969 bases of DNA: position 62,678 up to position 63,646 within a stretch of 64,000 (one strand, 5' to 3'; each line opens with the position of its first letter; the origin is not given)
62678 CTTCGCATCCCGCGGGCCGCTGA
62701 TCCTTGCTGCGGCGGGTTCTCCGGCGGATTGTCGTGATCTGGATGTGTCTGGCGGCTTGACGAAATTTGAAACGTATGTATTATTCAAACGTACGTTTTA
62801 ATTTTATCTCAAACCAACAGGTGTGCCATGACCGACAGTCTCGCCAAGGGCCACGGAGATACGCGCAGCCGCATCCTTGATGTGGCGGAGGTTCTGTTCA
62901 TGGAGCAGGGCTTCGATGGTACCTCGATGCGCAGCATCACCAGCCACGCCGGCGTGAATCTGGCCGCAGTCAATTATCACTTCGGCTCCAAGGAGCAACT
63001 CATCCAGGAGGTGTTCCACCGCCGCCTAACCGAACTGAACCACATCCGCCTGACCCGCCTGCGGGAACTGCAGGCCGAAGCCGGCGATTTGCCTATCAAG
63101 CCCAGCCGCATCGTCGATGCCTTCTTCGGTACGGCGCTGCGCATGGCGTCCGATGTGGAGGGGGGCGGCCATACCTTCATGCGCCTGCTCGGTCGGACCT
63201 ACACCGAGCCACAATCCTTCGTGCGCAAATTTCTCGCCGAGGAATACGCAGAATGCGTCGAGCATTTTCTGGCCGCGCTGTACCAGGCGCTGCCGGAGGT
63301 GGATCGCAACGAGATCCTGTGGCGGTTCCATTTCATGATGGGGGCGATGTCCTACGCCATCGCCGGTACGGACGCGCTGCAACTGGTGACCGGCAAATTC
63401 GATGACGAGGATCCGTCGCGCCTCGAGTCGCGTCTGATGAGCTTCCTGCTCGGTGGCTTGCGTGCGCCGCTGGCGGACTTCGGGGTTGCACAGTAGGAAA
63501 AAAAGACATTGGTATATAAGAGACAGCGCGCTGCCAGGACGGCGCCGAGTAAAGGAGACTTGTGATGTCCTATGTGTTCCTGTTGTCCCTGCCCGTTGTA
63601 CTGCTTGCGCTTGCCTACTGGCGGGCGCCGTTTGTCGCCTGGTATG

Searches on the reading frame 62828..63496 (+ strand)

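Call 69: search_protein_families(library=pfam, proteins=[window:62828-63496:+], max_evalue=0.00001)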
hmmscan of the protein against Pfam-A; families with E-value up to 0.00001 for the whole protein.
window:62828-63496:+ (222 aa): 2 families
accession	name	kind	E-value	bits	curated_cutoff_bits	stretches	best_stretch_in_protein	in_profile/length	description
PF17939.6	TetR_C_30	-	3.2e-34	118.1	26.3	1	97-210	1-115/115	Tetracyclin repressor-like, C-terminal domain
PF00440.29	TetR_N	-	1.5e-15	57.1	24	1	16-62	1-47/47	Bacterial regulatory proteins, tetR family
